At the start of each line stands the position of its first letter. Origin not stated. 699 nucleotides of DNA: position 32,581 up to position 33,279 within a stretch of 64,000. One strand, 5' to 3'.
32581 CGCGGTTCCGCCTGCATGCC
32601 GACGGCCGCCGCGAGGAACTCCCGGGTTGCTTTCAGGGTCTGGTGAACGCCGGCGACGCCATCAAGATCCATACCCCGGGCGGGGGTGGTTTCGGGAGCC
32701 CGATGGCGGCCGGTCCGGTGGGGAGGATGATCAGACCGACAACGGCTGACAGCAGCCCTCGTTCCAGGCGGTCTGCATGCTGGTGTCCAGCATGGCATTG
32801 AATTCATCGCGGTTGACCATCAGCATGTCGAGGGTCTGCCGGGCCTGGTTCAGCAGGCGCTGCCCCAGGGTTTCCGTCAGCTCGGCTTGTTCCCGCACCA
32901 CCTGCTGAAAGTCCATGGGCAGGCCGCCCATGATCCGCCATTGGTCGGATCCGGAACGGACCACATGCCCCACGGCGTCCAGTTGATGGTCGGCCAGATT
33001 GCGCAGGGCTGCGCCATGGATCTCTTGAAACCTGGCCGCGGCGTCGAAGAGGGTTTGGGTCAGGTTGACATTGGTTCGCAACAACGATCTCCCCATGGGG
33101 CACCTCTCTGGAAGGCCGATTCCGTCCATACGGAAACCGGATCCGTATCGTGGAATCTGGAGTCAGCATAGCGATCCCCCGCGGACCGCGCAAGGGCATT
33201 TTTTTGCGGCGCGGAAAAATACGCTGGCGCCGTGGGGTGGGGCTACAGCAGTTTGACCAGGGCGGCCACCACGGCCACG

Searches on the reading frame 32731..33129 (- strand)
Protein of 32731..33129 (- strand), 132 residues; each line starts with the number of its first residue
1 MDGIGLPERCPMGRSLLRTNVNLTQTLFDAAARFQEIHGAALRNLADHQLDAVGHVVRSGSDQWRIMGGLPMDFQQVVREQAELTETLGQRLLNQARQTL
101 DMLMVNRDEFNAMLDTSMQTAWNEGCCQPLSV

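Call 23: search_protein_families(library=pfam, proteins=[window:32731-33129:-], max_evalue=0.001)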
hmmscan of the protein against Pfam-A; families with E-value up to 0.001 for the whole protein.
window:32731-33129:- (132 aa): 1 family
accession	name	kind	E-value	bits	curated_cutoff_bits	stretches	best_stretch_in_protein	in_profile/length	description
PF09361.15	Phasin_2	-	1.2e-05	25.8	24.9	1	23-107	6-89/100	Phasin protein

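Call 55: search_protein_families(library=phrogs, proteins=[window:32731-33129:-], max_evalue=0.01)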
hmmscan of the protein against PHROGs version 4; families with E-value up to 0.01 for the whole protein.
window:32731-33129:- (132 aa): 0 families

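Call 56: search_protein_families(library=ncbifam, proteins=[window:32731-33129:-], max_evalue=0.001)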
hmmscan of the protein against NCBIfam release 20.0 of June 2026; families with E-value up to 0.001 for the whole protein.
window:32731-33129:- (132 aa): 0 families

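Call 57: search_protein_families(library=padloc, proteins=[window:32731-33129:-], max_evalue=0.01)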
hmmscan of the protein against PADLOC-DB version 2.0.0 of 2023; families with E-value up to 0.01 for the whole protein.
window:32731-33129:- (132 aa): 0 families
